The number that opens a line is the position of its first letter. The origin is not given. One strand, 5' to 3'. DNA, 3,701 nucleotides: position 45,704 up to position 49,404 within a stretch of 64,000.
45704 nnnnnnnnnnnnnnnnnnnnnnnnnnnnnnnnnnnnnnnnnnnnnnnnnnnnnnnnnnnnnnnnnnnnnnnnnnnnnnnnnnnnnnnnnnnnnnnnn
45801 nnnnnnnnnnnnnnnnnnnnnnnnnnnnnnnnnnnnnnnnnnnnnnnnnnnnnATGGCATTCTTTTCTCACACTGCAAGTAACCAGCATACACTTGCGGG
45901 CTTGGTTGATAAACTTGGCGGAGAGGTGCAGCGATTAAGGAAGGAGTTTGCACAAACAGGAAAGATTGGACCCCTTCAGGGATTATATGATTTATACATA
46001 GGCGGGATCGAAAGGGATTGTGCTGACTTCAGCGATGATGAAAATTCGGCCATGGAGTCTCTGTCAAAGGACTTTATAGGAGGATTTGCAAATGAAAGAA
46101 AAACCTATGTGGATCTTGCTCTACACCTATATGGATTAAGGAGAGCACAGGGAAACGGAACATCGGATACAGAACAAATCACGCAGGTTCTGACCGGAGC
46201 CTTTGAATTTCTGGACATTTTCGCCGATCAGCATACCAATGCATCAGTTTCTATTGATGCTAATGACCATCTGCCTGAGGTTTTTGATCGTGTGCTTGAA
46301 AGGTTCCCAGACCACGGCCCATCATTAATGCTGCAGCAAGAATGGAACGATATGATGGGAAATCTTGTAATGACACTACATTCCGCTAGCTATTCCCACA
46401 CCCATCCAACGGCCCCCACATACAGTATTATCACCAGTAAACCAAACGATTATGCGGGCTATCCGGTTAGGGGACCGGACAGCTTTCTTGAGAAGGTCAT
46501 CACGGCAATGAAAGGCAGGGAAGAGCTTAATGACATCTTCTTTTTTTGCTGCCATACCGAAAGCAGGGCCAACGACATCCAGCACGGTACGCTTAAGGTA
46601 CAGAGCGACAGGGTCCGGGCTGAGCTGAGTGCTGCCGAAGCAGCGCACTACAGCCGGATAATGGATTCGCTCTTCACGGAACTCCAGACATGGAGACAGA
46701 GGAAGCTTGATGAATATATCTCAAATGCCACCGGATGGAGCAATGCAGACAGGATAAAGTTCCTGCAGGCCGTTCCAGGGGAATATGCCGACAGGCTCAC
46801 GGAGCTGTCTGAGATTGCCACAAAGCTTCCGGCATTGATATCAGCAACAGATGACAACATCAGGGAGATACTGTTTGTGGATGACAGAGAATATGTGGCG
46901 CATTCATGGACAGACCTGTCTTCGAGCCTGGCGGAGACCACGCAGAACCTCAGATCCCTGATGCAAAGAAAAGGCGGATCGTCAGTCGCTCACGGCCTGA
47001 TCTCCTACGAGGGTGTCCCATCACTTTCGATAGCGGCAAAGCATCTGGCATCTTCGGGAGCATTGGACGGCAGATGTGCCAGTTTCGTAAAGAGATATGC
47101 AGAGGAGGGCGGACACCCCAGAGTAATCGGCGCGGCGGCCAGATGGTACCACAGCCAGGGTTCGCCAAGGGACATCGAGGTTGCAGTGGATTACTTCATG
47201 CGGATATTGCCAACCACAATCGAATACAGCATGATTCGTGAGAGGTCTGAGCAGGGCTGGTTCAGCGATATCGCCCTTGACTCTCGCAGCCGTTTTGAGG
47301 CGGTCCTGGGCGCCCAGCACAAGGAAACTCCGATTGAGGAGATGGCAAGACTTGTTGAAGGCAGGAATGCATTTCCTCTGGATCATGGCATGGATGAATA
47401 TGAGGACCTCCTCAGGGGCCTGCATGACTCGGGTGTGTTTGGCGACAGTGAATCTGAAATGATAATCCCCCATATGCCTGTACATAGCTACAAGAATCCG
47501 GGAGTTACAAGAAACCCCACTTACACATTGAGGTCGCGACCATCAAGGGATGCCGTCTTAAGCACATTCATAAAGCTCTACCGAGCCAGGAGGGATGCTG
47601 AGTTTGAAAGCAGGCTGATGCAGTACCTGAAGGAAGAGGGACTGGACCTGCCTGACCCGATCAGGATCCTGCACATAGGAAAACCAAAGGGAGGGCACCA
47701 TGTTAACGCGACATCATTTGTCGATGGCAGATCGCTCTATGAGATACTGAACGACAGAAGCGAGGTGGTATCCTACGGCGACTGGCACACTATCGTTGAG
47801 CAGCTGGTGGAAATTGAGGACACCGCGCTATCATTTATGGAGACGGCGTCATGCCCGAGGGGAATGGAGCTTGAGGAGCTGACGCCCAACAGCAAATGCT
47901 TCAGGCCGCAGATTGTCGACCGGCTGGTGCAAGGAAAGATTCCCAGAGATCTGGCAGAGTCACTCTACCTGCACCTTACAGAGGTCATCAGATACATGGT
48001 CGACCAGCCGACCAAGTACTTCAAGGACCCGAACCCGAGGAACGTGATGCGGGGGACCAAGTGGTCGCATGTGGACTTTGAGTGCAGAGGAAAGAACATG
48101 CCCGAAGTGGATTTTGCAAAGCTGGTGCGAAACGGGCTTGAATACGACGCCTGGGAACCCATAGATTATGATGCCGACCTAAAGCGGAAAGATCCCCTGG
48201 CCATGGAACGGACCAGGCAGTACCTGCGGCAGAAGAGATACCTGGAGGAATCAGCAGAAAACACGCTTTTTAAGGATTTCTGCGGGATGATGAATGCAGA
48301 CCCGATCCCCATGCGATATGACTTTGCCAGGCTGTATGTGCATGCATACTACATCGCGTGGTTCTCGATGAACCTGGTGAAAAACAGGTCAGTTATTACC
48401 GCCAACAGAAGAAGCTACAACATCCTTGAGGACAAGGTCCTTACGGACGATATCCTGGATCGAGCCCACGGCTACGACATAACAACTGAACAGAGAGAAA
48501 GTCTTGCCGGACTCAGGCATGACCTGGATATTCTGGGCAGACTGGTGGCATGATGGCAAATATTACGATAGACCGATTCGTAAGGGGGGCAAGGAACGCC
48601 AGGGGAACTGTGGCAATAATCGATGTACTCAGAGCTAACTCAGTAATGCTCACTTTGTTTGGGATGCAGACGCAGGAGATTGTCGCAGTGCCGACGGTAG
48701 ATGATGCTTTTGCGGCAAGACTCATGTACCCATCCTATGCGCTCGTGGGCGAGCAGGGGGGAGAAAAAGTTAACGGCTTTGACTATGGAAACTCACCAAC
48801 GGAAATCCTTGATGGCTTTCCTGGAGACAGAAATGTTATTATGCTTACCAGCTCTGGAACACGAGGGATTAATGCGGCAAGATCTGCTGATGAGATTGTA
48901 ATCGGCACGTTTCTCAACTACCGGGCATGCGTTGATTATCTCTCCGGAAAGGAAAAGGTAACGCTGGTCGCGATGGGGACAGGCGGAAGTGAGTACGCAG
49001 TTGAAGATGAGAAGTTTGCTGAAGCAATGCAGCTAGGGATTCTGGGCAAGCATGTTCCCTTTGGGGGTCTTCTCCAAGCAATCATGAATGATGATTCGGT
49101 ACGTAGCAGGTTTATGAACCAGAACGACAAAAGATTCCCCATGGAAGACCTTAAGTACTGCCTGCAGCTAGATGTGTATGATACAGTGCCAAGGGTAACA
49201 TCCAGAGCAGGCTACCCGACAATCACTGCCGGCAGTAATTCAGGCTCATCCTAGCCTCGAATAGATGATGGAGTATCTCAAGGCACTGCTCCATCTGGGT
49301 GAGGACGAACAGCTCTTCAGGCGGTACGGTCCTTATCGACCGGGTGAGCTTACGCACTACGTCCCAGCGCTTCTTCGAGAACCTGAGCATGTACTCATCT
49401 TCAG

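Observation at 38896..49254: Duplicated two-gene module: PFK-family protein translationally coupled to a 900-990-aa protein with an orphan helical N-domain and an APH/protein-kinase-like C-domain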

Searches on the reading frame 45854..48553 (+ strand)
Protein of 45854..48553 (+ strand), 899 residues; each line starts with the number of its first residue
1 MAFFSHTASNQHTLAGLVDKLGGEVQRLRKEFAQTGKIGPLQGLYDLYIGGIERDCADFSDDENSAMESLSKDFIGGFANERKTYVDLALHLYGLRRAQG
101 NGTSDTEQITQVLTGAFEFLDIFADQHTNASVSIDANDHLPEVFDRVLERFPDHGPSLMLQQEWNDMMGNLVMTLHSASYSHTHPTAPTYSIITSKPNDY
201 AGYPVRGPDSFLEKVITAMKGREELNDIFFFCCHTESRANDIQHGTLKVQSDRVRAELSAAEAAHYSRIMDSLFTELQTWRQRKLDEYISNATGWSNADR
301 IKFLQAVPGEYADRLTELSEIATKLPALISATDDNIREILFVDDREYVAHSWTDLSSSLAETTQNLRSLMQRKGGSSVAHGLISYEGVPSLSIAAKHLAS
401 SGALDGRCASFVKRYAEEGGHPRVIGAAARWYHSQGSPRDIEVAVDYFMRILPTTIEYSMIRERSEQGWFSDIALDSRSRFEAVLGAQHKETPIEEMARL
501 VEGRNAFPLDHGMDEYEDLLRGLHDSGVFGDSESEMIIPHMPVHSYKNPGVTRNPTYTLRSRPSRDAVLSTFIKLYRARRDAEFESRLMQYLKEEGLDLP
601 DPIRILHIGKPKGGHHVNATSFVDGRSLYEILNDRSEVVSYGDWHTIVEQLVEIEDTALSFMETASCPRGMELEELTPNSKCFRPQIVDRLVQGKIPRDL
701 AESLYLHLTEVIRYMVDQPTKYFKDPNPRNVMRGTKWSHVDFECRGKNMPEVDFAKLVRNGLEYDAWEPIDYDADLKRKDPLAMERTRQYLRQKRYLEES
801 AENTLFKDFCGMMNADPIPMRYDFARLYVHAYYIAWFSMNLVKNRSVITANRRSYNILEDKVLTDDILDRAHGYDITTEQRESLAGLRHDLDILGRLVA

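Call 7: search_protein_families(library=pfam, proteins=[window:45854-48553:+], max_evalue=0.1)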
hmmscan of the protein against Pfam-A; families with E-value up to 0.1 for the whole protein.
window:45854-48553:+ (899 aa): 0 families

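Call 10: search_protein_families(library=ncbifam, proteins=[window:45854-48553:+], max_evalue=0.1)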
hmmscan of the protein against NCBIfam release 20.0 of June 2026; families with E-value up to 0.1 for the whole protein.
window:45854-48553:+ (899 aa): 0 families

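Call 12: search_solved_structures(query=window:45854-48553:+, max_evalue=10)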
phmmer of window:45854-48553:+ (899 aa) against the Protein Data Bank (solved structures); distinct sequences matched with E-value up to 10: 1.
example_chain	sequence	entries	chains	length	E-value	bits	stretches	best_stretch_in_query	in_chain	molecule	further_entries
9vah_A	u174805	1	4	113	0.38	12.1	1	443-504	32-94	Oxygenase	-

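Call 95: search_protein_families(library=padloc, proteins=[window:45854-48553:+], max_evalue=0.01)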
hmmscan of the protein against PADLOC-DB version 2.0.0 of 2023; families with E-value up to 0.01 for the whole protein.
window:45854-48553:+ (899 aa): 1 family
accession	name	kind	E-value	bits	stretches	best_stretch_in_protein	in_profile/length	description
PDLC04976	PDC-S26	-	0.0066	13.6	0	393-448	298-354/451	-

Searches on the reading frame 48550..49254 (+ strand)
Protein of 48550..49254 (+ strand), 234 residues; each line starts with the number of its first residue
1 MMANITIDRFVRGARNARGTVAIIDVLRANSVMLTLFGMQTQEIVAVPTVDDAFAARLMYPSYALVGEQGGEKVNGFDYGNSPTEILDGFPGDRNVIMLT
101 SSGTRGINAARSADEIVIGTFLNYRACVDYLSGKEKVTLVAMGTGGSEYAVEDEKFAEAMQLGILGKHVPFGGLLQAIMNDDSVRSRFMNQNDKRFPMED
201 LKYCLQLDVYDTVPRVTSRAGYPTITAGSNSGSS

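Call 7: search_protein_families(library=pfam, proteins=[window:48550-49254:+], max_evalue=0.1)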
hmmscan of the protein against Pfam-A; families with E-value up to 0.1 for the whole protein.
window:48550-49254:+ (234 aa): 1 family
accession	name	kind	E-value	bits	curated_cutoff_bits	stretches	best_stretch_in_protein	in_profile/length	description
PF04029.19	2-ph_phosp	-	2.2e-40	138.7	26.4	1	16-217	11-224/226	2-phosphosulpholactate phosphatase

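Call 10: search_protein_families(library=ncbifam, proteins=[window:48550-49254:+], max_evalue=0.1)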
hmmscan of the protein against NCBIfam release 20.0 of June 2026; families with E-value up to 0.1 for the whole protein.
window:48550-49254:+ (234 aa): 8 families
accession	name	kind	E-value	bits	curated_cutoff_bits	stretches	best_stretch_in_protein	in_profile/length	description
NF002057.0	PRK00886.1-6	equivalog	1.2e-29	103.2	235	1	12-216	8-217/228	2-phosphosulfolactate phosphatase family protein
NF002054.0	PRK00886.1-3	equivalog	5e-26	91.6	330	1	20-153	21-156/241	2-phosphosulfolactate phosphatase family protein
NF002055.0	PRK00886.1-4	equivalog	4.9e-23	82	345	1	20-153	21-155/236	2-phosphosulfolactate phosphatase family protein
NF002056.0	PRK00886.1-5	equivalog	3.5e-21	75.7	323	1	22-166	22-169/243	2-phosphosulfolactate phosphatase family protein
TIGR00298.1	TIGR00298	equivalog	1.2e-17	64.5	175.05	1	21-155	2-133/216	2-phosphosulfolactate phosphatase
NF002052.0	PRK00886.1-1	equivalog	3.6e-17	62.8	440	1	15-152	16-154/239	2-phosphosulfolactate phosphatase family protein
NF010700.0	PRK14100.1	equivalog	6.1e-17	61.6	332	1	20-154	18-152/237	2-phosphosulfolactate phosphatase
NF002053.0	PRK00886.1-2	equivalog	3.1e-16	59.5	319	1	21-162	21-165/243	2-phosphosulfolactate phosphatase family protein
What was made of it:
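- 48550..49254 (+): ComB-type (2-phosphosulfolactate-phosphatase family) phosphatase. Its start overlaps the Big2 stop (ATGA). PF04029 at 138.7 bits (call 7), below the NCBIfam equivalog cut-offs (call 10).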

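Call 95: search_protein_families(library=padloc, proteins=[window:48550-49254:+], max_evalue=0.01)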
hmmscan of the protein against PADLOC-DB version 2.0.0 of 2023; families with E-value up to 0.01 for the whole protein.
window:48550-49254:+ (234 aa): 0 families
